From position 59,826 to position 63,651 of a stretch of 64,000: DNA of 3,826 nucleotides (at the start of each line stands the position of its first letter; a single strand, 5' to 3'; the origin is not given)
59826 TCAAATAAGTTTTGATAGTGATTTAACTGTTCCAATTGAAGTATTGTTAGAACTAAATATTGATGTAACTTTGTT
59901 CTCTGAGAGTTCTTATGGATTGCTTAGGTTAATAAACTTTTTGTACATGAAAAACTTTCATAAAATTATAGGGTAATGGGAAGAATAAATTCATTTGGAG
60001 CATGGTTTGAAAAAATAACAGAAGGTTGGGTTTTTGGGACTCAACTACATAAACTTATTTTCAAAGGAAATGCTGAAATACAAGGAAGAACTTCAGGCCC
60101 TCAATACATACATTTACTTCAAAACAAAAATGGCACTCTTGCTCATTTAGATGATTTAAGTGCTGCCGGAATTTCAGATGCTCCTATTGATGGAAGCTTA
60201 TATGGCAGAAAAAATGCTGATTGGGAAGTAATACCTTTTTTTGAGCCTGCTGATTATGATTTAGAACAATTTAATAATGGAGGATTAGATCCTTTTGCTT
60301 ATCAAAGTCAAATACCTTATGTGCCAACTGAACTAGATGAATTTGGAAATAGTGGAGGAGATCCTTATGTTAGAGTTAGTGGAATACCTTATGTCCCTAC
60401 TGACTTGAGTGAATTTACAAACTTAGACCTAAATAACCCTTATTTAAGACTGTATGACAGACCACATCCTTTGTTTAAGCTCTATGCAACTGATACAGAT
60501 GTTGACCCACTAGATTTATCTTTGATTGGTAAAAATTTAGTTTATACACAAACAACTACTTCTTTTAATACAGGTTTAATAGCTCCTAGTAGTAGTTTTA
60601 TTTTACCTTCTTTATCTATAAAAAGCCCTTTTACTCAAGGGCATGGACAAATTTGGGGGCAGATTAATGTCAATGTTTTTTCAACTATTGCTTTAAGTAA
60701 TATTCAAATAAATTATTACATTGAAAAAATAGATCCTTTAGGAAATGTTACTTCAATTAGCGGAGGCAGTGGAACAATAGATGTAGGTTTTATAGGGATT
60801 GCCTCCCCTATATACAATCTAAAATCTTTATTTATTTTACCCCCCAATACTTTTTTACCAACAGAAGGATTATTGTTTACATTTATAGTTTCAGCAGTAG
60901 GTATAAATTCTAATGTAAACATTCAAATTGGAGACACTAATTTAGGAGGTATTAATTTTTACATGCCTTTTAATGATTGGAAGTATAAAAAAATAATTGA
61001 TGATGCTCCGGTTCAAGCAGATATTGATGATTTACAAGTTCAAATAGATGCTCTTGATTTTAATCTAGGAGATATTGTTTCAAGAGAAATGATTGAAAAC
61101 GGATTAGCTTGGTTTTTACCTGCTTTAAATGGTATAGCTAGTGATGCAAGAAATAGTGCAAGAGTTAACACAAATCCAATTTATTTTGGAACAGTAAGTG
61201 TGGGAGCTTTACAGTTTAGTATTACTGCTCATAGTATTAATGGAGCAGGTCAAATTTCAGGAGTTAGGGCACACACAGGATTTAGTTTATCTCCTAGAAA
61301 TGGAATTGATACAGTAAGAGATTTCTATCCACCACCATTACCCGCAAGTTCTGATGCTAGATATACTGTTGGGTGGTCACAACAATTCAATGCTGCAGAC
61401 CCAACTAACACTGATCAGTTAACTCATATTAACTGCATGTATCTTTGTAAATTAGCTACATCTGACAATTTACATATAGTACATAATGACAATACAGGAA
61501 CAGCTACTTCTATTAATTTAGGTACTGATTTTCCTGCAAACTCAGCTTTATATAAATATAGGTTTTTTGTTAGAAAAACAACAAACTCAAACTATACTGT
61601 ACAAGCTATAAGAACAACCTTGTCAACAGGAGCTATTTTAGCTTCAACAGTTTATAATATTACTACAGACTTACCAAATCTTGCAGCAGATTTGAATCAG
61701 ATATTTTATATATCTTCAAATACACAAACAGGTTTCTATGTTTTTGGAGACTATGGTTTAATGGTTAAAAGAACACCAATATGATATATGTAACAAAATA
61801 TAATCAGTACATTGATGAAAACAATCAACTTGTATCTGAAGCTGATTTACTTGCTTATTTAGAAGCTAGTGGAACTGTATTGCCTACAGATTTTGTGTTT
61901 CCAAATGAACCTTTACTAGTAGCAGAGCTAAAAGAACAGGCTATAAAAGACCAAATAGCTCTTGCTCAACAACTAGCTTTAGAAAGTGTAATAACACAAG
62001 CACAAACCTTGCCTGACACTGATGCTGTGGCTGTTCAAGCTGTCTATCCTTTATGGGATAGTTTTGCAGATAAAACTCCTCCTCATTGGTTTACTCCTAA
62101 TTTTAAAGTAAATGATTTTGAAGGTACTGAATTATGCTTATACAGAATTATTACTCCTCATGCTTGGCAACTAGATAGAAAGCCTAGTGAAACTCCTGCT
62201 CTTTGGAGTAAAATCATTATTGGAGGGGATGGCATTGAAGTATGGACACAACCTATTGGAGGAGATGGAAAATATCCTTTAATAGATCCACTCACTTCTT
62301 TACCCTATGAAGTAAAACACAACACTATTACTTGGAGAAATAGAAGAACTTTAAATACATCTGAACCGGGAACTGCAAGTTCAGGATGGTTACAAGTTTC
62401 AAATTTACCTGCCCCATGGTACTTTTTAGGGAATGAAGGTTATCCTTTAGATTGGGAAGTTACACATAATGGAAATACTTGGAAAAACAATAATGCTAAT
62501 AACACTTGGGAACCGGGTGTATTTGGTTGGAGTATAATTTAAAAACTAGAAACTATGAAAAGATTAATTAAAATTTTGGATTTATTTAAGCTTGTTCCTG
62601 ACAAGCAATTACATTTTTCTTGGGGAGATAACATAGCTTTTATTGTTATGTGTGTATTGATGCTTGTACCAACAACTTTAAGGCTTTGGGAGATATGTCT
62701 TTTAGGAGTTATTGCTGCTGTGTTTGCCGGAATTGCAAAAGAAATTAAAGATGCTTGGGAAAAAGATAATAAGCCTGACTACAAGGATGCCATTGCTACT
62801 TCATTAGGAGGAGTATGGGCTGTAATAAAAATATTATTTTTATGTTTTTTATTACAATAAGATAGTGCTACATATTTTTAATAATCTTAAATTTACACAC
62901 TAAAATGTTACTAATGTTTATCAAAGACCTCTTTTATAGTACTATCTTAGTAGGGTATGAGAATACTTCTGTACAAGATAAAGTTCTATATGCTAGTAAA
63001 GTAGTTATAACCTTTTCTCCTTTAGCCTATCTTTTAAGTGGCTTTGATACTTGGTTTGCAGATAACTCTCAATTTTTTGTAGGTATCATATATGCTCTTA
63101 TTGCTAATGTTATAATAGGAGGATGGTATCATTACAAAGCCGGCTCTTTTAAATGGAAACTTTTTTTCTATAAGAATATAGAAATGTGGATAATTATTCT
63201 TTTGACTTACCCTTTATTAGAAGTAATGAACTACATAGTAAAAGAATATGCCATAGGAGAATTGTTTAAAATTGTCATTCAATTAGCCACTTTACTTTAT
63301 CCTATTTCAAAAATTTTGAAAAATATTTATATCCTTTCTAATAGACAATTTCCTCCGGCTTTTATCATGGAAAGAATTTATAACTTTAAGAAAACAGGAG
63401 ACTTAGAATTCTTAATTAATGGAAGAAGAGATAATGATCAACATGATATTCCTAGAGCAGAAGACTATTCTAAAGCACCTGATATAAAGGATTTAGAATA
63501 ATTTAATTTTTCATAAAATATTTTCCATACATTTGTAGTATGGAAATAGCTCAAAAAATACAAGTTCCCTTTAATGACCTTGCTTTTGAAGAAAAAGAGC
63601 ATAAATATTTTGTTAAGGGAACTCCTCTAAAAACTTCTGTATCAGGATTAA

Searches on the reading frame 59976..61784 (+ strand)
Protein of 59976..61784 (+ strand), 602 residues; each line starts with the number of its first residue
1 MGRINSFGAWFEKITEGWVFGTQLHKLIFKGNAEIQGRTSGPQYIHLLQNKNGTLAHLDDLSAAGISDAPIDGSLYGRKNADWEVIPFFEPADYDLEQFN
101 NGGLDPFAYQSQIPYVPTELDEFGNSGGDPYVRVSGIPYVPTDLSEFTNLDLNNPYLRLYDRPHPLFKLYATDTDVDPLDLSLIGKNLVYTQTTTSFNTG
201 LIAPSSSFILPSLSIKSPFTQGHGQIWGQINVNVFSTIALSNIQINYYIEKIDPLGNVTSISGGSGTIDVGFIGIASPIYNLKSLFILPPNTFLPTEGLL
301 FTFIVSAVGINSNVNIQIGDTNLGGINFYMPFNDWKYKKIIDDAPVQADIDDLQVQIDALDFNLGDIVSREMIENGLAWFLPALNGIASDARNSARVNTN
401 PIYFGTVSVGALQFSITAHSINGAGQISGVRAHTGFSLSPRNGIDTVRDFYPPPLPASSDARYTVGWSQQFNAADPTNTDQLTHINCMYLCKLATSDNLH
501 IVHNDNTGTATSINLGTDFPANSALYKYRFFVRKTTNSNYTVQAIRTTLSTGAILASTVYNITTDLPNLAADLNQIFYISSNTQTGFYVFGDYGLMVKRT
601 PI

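Call 10: search_protein_families(library=phrogs, proteins=[window:59976-61784:+])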
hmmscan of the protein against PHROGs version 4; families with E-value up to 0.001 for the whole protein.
window:59976-61784:+ (602 aa): 1 family
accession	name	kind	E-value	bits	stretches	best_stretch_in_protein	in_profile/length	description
phrog_13925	-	unknown function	0.00017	21.2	1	492-584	536-623/640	-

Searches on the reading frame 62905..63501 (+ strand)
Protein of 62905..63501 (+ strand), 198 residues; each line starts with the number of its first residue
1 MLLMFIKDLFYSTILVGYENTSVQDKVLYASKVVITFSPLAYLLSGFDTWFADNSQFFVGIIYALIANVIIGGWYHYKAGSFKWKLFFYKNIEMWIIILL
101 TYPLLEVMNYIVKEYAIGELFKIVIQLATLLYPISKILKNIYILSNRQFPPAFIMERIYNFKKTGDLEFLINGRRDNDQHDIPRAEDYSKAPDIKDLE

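Call 62: find_encoding_contigs(protein=window:62905-63501:+, flank=10000, max_places=4)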
Protein window:62905-63501:+ (198 aa): no gene with exactly this product is on record in the collection.
